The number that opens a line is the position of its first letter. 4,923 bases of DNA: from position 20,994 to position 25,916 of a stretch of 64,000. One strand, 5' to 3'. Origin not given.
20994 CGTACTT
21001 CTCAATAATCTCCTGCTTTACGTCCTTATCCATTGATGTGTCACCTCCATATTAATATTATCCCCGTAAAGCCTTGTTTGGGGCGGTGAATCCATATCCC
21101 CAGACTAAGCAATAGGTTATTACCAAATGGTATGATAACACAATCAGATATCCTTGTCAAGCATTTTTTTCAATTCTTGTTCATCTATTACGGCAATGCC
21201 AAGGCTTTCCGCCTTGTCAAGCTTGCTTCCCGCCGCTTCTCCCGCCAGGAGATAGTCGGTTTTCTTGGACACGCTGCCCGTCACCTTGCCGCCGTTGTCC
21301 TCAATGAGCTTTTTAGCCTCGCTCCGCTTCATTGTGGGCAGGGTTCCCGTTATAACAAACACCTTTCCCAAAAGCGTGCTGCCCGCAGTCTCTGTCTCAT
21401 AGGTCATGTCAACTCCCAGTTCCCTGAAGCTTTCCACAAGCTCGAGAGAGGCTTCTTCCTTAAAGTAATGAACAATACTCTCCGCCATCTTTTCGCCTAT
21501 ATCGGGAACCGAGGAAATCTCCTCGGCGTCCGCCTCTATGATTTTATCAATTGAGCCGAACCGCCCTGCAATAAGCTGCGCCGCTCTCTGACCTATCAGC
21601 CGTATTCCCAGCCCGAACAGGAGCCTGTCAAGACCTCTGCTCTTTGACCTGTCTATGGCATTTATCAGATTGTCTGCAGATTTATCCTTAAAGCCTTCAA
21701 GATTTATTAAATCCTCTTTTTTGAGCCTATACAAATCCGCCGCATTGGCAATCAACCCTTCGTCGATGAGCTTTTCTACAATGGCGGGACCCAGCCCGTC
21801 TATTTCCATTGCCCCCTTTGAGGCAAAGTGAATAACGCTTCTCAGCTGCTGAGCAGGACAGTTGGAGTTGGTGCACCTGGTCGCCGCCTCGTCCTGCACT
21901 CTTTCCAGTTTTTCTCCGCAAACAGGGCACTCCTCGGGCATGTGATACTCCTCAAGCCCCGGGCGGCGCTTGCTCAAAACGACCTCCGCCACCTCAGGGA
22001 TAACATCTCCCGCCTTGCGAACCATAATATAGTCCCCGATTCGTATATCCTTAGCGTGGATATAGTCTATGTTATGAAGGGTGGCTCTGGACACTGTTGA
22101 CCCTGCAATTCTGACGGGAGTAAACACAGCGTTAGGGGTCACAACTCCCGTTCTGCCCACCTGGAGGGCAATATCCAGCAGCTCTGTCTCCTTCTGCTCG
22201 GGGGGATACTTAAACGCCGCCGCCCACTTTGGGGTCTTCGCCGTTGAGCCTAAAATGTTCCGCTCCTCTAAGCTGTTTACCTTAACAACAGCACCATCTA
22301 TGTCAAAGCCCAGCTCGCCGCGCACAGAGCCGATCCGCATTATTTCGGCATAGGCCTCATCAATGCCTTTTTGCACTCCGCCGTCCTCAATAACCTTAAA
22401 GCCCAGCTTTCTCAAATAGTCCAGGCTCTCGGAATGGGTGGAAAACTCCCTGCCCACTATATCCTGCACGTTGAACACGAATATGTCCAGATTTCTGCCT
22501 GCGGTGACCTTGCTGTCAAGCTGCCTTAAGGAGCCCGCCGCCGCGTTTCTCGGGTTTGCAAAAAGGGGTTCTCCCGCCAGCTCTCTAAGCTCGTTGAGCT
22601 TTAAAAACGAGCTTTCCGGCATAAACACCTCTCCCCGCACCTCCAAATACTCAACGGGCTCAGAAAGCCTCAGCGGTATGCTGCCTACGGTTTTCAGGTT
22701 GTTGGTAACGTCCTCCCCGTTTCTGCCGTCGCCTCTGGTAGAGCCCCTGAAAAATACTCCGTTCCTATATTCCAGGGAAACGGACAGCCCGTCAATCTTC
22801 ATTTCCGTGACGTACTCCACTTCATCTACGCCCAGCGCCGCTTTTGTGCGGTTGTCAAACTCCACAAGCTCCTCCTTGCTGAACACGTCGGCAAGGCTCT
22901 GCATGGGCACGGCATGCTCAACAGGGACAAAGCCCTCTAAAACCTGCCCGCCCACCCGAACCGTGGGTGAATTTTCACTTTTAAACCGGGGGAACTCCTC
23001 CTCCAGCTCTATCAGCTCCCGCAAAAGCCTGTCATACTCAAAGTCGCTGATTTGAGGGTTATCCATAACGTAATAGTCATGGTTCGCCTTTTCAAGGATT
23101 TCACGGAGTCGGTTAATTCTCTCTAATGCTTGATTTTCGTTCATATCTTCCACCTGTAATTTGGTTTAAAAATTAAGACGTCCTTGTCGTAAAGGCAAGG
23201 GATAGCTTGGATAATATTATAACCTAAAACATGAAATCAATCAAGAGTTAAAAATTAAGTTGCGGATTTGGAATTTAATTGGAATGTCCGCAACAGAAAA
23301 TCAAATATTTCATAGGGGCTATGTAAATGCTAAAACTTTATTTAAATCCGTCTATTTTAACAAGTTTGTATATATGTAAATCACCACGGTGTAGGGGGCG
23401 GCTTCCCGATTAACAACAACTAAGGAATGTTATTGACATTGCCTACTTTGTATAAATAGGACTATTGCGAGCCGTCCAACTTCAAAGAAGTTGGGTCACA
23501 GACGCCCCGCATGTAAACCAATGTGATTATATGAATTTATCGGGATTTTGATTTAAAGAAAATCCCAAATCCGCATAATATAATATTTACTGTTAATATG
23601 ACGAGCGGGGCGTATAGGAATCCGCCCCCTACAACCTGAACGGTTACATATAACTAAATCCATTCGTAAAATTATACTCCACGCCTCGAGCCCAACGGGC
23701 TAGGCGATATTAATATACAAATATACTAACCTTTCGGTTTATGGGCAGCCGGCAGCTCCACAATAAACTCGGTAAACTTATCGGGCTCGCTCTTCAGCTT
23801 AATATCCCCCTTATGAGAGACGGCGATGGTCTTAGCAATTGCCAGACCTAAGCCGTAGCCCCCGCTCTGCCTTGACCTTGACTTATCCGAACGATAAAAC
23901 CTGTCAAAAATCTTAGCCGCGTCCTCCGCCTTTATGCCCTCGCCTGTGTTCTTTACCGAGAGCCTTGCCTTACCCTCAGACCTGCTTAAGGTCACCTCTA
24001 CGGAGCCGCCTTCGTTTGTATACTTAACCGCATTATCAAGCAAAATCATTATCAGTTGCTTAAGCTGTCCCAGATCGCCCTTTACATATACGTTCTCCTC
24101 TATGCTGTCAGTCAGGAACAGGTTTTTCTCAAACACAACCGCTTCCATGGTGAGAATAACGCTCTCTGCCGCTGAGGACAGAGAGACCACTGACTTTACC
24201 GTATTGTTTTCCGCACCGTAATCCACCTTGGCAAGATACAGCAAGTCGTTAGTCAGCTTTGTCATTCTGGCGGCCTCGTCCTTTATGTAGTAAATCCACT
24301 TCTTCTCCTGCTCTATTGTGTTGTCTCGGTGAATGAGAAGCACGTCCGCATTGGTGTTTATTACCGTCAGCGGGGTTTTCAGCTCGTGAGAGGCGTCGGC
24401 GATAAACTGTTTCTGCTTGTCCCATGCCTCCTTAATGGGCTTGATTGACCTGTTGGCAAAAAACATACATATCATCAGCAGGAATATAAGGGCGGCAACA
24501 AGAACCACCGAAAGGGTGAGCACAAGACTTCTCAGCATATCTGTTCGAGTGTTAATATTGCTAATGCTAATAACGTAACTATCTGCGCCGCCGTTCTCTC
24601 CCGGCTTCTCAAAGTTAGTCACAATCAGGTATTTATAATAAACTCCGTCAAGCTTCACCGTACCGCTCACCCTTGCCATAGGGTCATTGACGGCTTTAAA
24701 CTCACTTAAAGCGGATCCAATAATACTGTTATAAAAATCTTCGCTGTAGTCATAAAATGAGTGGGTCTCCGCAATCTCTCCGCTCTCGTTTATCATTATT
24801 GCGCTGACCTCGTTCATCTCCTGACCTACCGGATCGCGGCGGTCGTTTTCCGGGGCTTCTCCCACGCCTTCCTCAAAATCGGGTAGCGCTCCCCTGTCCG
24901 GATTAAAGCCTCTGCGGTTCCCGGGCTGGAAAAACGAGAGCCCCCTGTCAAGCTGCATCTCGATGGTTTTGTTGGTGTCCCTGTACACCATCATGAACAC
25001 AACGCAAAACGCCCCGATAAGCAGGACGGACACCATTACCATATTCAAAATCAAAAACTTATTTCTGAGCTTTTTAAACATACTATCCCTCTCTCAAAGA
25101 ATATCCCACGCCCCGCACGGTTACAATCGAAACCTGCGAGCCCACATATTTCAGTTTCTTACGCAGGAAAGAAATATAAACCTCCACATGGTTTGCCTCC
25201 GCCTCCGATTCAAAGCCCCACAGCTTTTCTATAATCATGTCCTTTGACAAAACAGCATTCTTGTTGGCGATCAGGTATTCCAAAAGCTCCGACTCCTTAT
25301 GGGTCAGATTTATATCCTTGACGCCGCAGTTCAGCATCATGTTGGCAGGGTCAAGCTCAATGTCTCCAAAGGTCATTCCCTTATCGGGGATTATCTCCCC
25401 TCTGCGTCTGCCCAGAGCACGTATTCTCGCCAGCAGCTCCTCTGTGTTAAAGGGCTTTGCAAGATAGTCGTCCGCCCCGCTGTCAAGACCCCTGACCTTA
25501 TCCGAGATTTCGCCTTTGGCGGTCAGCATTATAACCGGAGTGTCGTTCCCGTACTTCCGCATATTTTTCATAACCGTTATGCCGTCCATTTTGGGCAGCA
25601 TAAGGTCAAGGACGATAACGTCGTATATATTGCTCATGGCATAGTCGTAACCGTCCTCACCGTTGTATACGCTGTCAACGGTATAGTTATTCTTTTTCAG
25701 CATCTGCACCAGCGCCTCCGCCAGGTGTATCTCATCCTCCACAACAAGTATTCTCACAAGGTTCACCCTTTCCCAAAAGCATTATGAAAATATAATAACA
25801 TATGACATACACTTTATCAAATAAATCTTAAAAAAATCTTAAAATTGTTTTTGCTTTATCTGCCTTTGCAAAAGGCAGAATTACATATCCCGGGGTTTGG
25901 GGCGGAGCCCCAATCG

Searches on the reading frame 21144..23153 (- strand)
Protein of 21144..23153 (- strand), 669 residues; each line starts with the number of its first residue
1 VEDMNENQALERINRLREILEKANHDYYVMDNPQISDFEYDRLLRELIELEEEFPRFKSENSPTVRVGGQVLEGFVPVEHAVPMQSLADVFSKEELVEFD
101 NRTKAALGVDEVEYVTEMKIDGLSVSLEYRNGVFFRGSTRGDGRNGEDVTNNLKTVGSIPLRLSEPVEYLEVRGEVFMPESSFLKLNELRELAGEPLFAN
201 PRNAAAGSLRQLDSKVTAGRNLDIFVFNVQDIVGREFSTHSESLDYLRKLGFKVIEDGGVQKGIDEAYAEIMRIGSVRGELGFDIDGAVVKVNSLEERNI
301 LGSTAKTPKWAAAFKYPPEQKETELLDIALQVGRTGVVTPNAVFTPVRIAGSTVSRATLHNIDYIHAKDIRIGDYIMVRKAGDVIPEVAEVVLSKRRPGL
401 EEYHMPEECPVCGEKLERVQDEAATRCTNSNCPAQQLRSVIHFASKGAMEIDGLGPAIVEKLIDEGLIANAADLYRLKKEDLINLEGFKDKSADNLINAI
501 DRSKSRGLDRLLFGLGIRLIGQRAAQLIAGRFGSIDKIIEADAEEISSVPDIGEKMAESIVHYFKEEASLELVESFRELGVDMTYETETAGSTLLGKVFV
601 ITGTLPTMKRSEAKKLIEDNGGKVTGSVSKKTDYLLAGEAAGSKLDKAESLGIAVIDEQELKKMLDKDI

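Call 26: search_protein_families(library=pfam, proteins=[window:21144-23153:-])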
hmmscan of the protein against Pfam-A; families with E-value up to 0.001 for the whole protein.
window:21144-23153:- (669 aa): 10 families
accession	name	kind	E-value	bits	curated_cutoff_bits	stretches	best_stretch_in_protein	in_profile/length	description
PF01653.23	DNA_ligase_aden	-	2e-83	280.3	27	1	74-319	3-253/253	NAD-dependent DNA ligase adenylation domain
PF03120.22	DNA_ligase_OB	-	5.8e-34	116.3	32.9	1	322-397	1-76/79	NAD-dependent DNA ligase OB-fold domain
PF12826.13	HHH_2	-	1.5e-21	76.8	27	1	510-573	1-64/64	Helix-hairpin-helix motif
PF00533.33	BRCT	-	2.5e-17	63.3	21.3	1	594-664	6-77/78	BRCA1 C Terminus (BRCT) domain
PF14520.12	HHH_5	-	1.1e-16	61.5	27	2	515-561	5-52/57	Helix-hairpin-helix domain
PF03119.21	DNA_ligase_ZBD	-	7.6e-11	42.1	25.8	1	408-434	1-27/27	NAD-dependent DNA ligase C4 zinc finger domain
PF12738.14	PTCB-BRCT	-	7.7e-08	32.7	22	1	605-656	8-59/63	twin BRCT domain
PF22745.1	Nlig-Ia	-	1.5e-07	32.4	27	1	9-57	2-51/92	DNA ligase-like, N-terminal NAD+-binding domain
PF00633.29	HHH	-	8.2e-07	29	24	1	534-563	1-30/30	Helix-hairpin-helix motif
PF16589.12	BRCT_2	-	5.7e-06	27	27.3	1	595-657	4-66/86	BRCT domain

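Call 27: find_encoding_contigs(protein=window:21144-23153:-, flank=6000, max_places=6)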
Protein window:21144-23153:- (669 aa): no gene with exactly this product is on record in the collection.

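Call 28: find_related_loci(query=window:21144-23153:-, collection=genome_contigs, flank=10000)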
Query window:21144-23153:- (669 aa) in genome_contigs; peptide patterns used: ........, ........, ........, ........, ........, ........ (x = any residue, [..] = any of these).
84 stretches matched a pattern; 28 encode a relative of the query (tblastn E <= 1e-3); 28 distinct loci.
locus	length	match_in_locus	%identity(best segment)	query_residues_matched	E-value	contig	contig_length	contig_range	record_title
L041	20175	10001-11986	67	4-665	0e+0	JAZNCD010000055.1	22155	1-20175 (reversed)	MAG: Clostridia bacterium isolate T1900044737_TS20190203.MAGScoT_cleanbin_000007 SGB_2029_k141_864518, whole genome shot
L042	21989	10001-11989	65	4-666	0e+0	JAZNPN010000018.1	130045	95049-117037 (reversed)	MAG: Clostridia bacterium isolate T1900044834_TS20190300.MAGScoT_cleanbin_000004 SGB_2910_k141_1331311, whole genome sho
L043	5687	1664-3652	65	4-666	0e+0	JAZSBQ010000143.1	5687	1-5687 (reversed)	MAG: Clostridia bacterium isolate T1900044927_TS20190393.MAGScoT_cleanbin_000020 SGB_3386_k141_2256176, whole genome sho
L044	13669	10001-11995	65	4-668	0e+0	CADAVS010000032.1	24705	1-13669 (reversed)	MAG: uncultured Ruminococcus sp. isolate RUG13671 genome assembly, contig: RUG13671_asm_32, whole genome shotgun sequenc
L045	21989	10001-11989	65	4-666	0e+0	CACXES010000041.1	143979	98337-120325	MAG: uncultured Ruminococcus sp. isolate RUG11189 genome assembly, contig: RUG11189_asm_41, whole genome shotgun sequenc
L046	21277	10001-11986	65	4-665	0e+0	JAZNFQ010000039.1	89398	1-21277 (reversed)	MAG: Clostridia bacterium isolate T1900044714_TS20190180.MAGScoT_cleanbin_000004 SGB_1854_k141_1379786, whole genome sho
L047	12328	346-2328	64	5-665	0e+0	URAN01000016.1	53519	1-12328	uncultured Clostridiales bacterium isolate UMGS821 genome assembly, contig: NODE_289_length_53519_cov_5.457111, whole ge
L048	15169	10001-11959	65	4-656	0e+0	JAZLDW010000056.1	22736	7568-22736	MAG: Clostridia bacterium isolate T1900045025_TC20190018.MAGScoT_cleanbin_000004 SGB_4432_k141_2803394, whole genome sho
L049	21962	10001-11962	59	13-667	0e+0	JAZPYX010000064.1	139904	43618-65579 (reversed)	MAG: Clostridia bacterium isolate T1900044646_TS20190112.MAGScoT_cleanbin_000030 SGB_1368_k141_1248149, whole genome sho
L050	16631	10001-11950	58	13-664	0e+0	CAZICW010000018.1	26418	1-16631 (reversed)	MAG TPA_asm: uncultured Oscillospiraceae bacterium isolate SRP222994_co1_181 genome assembly, contig: NODE_3568_length_2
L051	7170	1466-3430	58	3-665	0e+0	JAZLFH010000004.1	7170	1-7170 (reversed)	MAG: Clostridia bacterium isolate T1900045005_TA20190067.MAGScoT_cleanbin_000043 SGB_4351_k141_2248788, whole genome sho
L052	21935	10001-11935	53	27-668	0e+0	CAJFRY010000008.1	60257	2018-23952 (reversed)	Candidatus Woodwardibium gallinarum isolate Chicken_20_mag_147 genome assembly, contig: MAGpy_11413_20_idba_bin_147_fasc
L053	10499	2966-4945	51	7-665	0e+0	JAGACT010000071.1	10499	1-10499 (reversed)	MAG: Eubacteriaceae bacterium isolate RGIG8324 Water_buffalos_Rumen.Co__c2350744, whole genome shotgun sequence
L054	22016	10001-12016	46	11-666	0e+0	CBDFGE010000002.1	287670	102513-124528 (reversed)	MAG: Dehalococcoidia bacterium isolate 310c0839-7255-474d-b4c6-e82275d08751 genome assembly, contig: contig_2, whole gen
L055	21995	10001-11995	46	6-665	1e-180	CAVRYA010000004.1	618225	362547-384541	MAG: uncultured Actinomycetes bacterium isolate MFD02242.bin.1.73 genome assembly, contig: contig_18981, whole genome sh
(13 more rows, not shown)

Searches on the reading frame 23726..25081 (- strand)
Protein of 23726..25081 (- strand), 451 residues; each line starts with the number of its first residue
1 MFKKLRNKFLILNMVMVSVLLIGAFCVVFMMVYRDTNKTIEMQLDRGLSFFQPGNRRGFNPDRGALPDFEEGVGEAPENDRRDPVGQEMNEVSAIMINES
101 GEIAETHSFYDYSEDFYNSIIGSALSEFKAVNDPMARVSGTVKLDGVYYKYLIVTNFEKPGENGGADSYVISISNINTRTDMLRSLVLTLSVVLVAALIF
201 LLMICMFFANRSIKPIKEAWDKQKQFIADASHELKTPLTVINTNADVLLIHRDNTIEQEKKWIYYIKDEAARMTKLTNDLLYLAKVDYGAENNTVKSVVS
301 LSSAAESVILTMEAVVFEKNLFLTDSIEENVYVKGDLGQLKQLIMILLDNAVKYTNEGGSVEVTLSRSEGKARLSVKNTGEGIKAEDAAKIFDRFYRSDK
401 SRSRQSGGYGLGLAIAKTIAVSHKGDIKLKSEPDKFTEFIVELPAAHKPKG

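Call 26: search_protein_families(library=pfam, proteins=[window:23726-25081:-])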
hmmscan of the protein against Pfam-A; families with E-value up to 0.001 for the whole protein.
window:23726-25081:- (451 aa): 4 families
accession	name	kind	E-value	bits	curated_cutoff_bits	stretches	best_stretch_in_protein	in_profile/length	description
PF02518.31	HATPase_c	-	1.4e-27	96.8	26.4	1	336-446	2-110/111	Histidine kinase-, DNA gyrase B-, and HSP90-like ATPase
PF00512.31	HisKA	-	1.1e-15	57.8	26.9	1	223-289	2-66/66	His Kinase A (phospho-acceptor) domain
PF14501.12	HATPase_c_5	-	1.7e-05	25.1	22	1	341-439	7-98/102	GHKL domain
PF13589.12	HATPase_c_3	-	5.4e-05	23.7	25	1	345-419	8-83/137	Histidine kinase-, DNA gyrase B-, and HSP90-like ATPase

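Call 70: find_homologous_proteins(query=window:23726-25081:-, max_evalue=1e-60)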
Query window:23726-25081:- (451 aa): 2073 proteins with E <= 1e-60 among 8000 candidates; the best 120 are listed.
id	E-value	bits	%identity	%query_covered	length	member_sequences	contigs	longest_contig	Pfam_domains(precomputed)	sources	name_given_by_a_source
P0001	3.5e-290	980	99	100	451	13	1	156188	PF02518.32,PF00512.32,PF14501.13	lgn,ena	-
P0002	5.0e-160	551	56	99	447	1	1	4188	PF02518.32,PF00512.32,PF13589.13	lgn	-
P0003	5.9e-160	551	57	99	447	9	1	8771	PF02518.32,PF00512.32,PF13589.13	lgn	-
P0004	2.6e-159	549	57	99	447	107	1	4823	PF02518.32,PF00512.32,PF13589.13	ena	-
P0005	2.7e-152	526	55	96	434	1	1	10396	PF02518.32,PF00512.32,PF13589.13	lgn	-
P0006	1.2e-149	517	54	99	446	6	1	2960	PF02518.32,PF00512.32,PF13589.13,PF14501.13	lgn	-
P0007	6.3e-148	511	55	99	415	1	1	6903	PF02518.32,PF00512.32,PF13589.13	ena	-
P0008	5.0e-144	499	56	99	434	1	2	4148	PF02518.32,PF00512.32,PF14501.13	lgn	-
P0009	7.4e-144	498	56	99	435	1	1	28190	PF02518.32,PF00512.32,PF14501.13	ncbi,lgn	-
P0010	2.8e-143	496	54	98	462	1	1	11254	PF02518.32,PF00512.32,PF14501.13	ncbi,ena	-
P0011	8.4e-140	485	53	98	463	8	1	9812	PF02518.32,PF00512.32,PF13589.13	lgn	-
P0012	1.2e-132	461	51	98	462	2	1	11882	PF02518.32,PF00512.32,PF14501.13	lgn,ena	-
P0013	1.2e-129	451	48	99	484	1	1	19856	PF02518.32,PF00512.32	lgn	-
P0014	2.1e-128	447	52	98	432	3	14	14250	PF02518.32,PF00512.32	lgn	-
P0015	2.3e-127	444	51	98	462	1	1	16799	PF02518.32,PF00512.32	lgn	-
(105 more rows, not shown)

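Call 71: find_encoding_contigs(protein=P0001, flank=10000, max_places=10)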
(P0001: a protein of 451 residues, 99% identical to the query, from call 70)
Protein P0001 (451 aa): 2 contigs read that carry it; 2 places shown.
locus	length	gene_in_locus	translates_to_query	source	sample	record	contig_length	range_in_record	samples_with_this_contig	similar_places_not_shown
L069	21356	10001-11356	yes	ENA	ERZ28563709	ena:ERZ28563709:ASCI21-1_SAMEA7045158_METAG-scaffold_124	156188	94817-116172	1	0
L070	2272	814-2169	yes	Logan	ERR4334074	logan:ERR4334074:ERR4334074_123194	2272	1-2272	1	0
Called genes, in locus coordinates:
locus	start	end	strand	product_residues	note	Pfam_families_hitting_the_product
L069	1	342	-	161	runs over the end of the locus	PF02130:YbeY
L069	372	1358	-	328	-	PF01695:IstB_IS21 (weak), PF02562:PhoH, PF13604:AAA_30 (weak), PF13245:AAA_19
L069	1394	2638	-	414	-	PF06898:YqfD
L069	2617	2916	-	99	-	PF07873:YabP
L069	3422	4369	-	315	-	PF02779:Transket_pyr, PF02780:Transketolase_C, PF22613:Transketolase_C_1 (weak)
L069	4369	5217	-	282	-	PF00456:Transketolase_N, PF13292:DXP_synthase_N (weak), PF00676:E1_dh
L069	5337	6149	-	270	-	PF02588:YitT_membrane, PF19700:DUF6198 (faint), PF10035:DUF2179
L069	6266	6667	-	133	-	PF00636:Ribonuclease_3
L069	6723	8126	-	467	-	PF00133:tRNA-synt_1 (faint), PF01406:tRNA-synt_1e, PF01921:tRNA-synt_1f (faint), PF09334:tRNA-synt_1g, PF09190:DALR_2, PF23493:CysS_C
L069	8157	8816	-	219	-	PF25087:GMPPB_C (weak), PF00132:Hexapep (weak), PF14602:Hexapep_2 (faint), PF00132:Hexapep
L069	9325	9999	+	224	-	PF00072:Response_reg, PF00486:Trans_reg_C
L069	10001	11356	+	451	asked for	PF00512:HisKA, PF14501:HATPase_c_5 (faint), PF02518:HATPase_c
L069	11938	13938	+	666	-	PF22745:Nlig-Ia, PF01653:DNA_ligase_aden, PF03120:OB_DNA_ligase, PF03119:DNA_ligase_ZBD, PF12826:HHH_2, PF14520:HHH_5, PF00533:BRCT, PF12738:PTCB-BRCT, +3 more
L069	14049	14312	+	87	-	PF00312:Ribosomal_S15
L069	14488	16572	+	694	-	PF01138:RNase_PH, PF03725:RNase_PH_C, PF03726:PNPase, PF01138:RNase_PH, PF00013:KH_1, PF00575:S1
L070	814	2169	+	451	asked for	PF00512:HisKA, PF14501:HATPase_c_5 (faint), PF02518:HATPase_c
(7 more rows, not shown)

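Call 72: find_encoding_contigs(protein=window:23726-25081:-, flank=10000, max_places=10)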
Protein window:23726-25081:- (451 aa): 7 contigs read that carry it; 6 places shown.
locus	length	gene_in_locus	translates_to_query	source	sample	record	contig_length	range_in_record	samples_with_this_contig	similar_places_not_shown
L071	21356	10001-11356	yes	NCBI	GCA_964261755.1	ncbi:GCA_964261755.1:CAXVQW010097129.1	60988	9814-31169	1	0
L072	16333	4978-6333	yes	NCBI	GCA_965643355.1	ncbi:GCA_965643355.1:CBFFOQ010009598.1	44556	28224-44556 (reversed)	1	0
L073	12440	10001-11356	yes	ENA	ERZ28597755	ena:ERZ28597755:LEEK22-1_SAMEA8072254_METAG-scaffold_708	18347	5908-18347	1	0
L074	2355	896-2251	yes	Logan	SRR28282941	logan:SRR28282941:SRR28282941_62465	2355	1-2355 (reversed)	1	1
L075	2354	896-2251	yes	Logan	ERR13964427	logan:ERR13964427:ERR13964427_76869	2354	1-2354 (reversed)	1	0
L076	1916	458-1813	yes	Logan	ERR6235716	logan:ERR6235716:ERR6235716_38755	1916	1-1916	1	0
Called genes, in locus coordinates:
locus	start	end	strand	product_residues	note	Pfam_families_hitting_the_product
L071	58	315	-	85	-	PF02562:PhoH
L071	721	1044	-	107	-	-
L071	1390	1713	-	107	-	PF06898:YqfD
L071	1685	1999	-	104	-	PF06898:YqfD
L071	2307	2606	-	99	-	PF07873:YabP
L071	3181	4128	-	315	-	PF02779:Transket_pyr, PF02780:Transketolase_C, PF22613:Transketolase_C_1 (weak)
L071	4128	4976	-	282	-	PF00456:Transketolase_N, PF13292:DXP_synthase_N (weak), PF00676:E1_dh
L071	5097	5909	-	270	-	PF02588:YitT_membrane, PF19700:DUF6198 (faint), PF10035:DUF2179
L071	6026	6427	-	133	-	PF00636:Ribonuclease_3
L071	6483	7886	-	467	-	PF00133:tRNA-synt_1 (faint), PF01406:tRNA-synt_1e, PF01921:tRNA-synt_1f (faint), PF09334:tRNA-synt_1g, PF09190:DALR_2, PF23493:CysS_C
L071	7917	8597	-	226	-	PF25087:GMPPB_C (weak), PF00132:Hexapep (weak), PF14602:Hexapep_2 (faint), PF00132:Hexapep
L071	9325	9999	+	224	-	PF00072:Response_reg, PF00486:Trans_reg_C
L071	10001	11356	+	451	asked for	PF00512:HisKA, PF14501:HATPase_c_5 (faint), PF02518:HATPase_c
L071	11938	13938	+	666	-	PF22745:Nlig-Ia, PF01653:DNA_ligase_aden, PF03120:OB_DNA_ligase, PF03119:DNA_ligase_ZBD, PF12826:HHH_2, PF14520:HHH_5, PF00533:BRCT, PF12738:PTCB-BRCT, +3 more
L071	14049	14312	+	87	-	PF00312:Ribosomal_S15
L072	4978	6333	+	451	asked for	PF00512:HisKA, PF14501:HATPase_c_5 (faint), PF02518:HATPase_c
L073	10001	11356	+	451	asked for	PF00512:HisKA, PF14501:HATPase_c_5 (faint), PF02518:HATPase_c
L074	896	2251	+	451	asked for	PF00512:HisKA, PF14501:HATPase_c_5 (faint), PF02518:HATPase_c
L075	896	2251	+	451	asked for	PF00512:HisKA, PF14501:HATPase_c_5 (faint), PF02518:HATPase_c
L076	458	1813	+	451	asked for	PF00512:HisKA, PF14501:HATPase_c_5 (faint), PF02518:HATPase_c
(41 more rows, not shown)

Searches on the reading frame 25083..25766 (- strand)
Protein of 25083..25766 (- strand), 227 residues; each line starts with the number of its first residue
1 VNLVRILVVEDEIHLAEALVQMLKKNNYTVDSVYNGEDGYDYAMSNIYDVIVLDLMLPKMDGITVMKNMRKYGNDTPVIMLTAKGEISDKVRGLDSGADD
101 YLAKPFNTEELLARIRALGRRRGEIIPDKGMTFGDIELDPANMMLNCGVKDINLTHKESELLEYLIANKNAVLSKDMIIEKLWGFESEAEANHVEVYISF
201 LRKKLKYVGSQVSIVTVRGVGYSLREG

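Call 26: search_protein_families(library=pfam, proteins=[window:25083-25766:-])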
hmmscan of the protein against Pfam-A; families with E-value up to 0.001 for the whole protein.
window:25083-25766:- (227 aa): 2 families
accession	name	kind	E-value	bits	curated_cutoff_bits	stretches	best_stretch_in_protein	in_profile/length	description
PF00072.30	Response_reg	-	1.3e-32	112.7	30.2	1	6-116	1-111/111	Response regulator receiver domain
PF00486.34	Trans_reg_C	-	4.8e-23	81.5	26.2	1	151-224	3-77/77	Transcriptional regulatory protein, C terminal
